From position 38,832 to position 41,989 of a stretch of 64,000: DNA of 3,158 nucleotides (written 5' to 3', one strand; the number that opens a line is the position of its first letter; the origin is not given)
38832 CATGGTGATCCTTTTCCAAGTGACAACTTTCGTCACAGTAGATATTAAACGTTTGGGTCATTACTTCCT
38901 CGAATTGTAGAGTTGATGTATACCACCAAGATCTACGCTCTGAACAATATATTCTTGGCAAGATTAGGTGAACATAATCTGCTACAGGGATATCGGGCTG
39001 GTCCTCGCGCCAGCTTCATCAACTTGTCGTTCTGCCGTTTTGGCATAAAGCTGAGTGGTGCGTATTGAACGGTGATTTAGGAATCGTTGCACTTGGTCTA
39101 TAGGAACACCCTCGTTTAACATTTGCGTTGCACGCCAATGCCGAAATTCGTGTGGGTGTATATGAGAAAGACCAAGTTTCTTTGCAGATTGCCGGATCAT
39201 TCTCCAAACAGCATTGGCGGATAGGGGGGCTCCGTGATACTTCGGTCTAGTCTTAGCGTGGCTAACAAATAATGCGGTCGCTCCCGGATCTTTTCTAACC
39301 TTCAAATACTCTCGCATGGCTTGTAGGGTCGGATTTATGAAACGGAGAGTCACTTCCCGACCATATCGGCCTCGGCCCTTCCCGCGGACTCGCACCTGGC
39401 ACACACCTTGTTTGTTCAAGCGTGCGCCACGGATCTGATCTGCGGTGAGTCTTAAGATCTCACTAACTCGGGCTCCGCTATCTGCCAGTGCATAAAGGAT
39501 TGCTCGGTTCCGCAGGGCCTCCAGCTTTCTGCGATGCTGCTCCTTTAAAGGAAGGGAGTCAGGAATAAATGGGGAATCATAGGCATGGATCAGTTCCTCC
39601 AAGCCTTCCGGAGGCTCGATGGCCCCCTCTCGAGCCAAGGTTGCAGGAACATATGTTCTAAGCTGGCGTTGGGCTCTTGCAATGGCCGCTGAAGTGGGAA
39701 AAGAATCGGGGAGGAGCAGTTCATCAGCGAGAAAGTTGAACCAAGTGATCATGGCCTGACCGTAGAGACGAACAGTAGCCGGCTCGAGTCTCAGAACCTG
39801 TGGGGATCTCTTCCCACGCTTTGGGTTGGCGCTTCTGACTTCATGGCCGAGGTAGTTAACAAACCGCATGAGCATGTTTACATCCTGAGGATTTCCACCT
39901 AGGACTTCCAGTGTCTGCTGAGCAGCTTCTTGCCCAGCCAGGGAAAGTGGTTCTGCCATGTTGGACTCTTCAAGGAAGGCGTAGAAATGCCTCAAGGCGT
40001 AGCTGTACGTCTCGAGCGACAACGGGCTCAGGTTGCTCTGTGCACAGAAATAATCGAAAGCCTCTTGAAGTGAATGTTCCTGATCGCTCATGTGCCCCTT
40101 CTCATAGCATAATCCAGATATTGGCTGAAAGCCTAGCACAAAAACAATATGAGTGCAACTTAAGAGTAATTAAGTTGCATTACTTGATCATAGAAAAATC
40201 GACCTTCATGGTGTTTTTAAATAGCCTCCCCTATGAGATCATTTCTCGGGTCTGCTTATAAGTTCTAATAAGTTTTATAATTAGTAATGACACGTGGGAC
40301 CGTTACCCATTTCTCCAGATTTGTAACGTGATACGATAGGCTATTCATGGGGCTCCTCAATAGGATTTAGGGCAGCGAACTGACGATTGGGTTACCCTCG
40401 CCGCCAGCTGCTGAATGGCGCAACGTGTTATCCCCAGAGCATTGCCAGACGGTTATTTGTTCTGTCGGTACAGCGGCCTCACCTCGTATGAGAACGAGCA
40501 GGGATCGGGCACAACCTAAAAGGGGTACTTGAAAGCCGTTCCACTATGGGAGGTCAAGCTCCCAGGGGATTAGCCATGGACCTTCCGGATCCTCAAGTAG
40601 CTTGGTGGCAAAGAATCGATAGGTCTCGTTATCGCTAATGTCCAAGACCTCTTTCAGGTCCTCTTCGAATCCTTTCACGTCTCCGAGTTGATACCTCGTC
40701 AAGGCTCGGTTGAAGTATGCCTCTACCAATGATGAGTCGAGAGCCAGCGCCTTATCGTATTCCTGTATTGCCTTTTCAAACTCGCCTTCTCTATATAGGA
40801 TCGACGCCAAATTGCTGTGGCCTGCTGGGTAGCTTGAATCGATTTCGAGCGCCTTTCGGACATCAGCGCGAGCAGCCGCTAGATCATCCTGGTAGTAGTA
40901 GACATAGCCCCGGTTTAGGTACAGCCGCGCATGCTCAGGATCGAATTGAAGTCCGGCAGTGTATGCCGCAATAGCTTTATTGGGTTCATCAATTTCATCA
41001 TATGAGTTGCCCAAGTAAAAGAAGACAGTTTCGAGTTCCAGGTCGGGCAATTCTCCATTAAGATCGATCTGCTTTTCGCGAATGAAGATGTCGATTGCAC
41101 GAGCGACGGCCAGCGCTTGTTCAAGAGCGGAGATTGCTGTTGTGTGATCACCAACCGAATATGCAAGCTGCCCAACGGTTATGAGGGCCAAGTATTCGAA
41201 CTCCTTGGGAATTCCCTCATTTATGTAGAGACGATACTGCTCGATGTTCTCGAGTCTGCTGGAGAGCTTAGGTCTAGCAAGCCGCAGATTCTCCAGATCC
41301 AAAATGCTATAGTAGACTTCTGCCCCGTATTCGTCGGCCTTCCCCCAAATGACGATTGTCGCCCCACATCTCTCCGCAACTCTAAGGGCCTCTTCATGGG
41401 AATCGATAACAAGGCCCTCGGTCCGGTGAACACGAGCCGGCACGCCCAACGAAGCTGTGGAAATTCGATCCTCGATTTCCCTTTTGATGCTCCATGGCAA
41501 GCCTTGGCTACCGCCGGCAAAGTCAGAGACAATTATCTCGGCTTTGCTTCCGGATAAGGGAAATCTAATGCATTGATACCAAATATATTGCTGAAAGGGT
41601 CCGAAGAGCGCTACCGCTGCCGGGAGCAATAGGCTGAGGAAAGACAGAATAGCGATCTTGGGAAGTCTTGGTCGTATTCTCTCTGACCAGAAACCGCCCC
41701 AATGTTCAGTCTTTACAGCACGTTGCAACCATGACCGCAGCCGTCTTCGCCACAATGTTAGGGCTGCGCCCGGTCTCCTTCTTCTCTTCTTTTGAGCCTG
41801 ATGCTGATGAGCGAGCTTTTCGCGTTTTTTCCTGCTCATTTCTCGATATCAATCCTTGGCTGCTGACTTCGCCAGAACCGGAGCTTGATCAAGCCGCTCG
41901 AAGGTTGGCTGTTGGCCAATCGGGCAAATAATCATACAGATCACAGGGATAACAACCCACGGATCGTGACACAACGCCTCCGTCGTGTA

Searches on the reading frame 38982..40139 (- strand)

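Call 12: search_protein_families(library=ncbifam, proteins=[window:38982-40139:-], max_evalue=0.001)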
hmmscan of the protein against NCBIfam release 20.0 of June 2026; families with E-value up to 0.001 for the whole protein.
window:38982-40139:- (385 aa): 11 families
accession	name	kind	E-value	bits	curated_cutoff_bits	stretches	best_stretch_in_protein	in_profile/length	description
NF040815.2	recomb_XerA_Arch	equivalog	3.9e-33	115.1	220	1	33-374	8-260/263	site-specific tyrosine recombinase/integron integrase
TIGR02224.1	recomb_XerC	equivalog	8.7e-30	104.1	335.15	1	200-374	119-283/295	tyrosine recombinase XerC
TIGR02225.1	recomb_XerD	equivalog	9.1e-28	97.4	329.6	1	200-382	115-288/290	site-specific tyrosine recombinase XerD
NF001399.0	PRK00283.1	subfamily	3.9e-26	92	279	1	201-381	126-296/300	tyrosine recombinase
NF002331.0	PRK01287.1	subfamily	2.4e-18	66.2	371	1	199-382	152-326/365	site-specific tyrosine recombinase XerC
NF003462.0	PRK05084.1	equivalog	5.9e-17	61.4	267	1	207-377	193-353/360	tyrosine recombinase XerS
NF007370.0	PRK09870.1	subfamily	6.6e-12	45.5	221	1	207-367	30-178/200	tyrosine-type DNA invertase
TIGR02249.1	integrase_gron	subfamily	6.6e-11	42.1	265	1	306-372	237-304/315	integron integrase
NF007371.0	PRK09871.1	subfamily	1.8e-06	27.7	222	1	302-367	107-173/198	tyrosine-type DNA invertase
NF040693.1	recomb_GmtY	equivalog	5.2e-06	26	340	1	303-375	362-439/441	gamma-mobile-trio recombinase GmtY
NF011946.0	PRK15417.1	equivalog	0.00055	19.2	435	0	315-379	261-324/337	integron integrase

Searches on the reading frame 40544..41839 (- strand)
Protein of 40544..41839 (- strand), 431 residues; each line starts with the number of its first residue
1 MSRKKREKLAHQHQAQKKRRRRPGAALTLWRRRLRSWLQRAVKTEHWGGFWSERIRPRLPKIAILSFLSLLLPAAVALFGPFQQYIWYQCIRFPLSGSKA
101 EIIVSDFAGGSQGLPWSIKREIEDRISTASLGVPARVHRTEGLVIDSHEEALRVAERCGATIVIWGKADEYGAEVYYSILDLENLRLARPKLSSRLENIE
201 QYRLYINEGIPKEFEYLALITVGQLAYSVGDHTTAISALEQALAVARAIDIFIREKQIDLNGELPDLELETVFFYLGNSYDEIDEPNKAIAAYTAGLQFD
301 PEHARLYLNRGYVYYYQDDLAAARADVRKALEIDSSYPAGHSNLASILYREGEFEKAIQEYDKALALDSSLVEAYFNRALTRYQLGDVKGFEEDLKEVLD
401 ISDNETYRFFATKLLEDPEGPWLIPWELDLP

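Call 12: search_protein_families(library=ncbifam, proteins=[window:40544-41839:-], max_evalue=0.001)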
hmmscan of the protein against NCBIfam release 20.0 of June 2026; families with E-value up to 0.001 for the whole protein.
window:40544-41839:- (431 aa): 16 families
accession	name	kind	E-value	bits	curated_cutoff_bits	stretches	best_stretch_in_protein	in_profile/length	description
TIGR02917.1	PEP_TPR_lipo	equivalog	4.5e-13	48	312.2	1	259-374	425-535/899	XrtA/PEP-CTERM system TPR-repeat protein PrsT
NF040959.1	MamA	equivalog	9.6e-11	41.5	200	1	272-401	73-202/204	magnetosome protein MamA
TIGR02552.1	LcrH_SycD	equivalog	1.7e-10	40.7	104.8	1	344-406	58-120/136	SycD/LcrH family type III secretion system chaperone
TIGR02521.1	type_IV_pilW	equivalog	6e-10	39.1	154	1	276-402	37-165/234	type IV pilus biogenesis/stability protein PilW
NF008391.2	PRK11189.1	equivalog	6.5e-10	39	250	1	322-409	83-170/297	lipoprotein NlpI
NF033758.1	gliding_GltE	equivalog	1.7e-09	37.2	225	1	317-381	269-333/411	adventurous gliding motility TPR repeat lipoprotein GltE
NF033920.0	C39_PA2778_fam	equivalog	1.2e-07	31.5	150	0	272-333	192-253/255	PA2778 family cysteine peptidase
TIGR00990.1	3a0801s09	subfamily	4.2e-07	29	757.25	1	279-357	374-452/615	mitochondrial import receptor subunit TOM70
NF047507.1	TPR_BatC_Lepto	exception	2.9e-06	26.9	175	0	255-304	82-130/214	TPR repeat-containing protein BatC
NF002725.1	PRK02603.1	equivalog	0.00016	21.7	143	0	341-388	75-122/173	photosystem I assembly protein Ycf3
NF007692.0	PRK10370.1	equivalog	0.00017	21.2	306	1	277-372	88-186/206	heme lyase NrfEFG subunit NrfG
NF047371.1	FlcA_CTERM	equivalog_domain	0.00031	19.3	300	1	231-388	362-523/646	periplasmic flagellar collar protein FlcA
NF047558.1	TPR_END_plus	domain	0.00036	20.4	32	0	343-372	4-33/56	TPR end-of-group domain-containing protein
NF007302.0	PRK09782.1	equivalog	0.00072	17.6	1223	0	285-405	594-713/990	phage receptor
TIGR00540.1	TPR_hemY_coli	hypoth_equivalog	0.00079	18.3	142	0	284-364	306-385/385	heme biosynthesis-associated TPR protein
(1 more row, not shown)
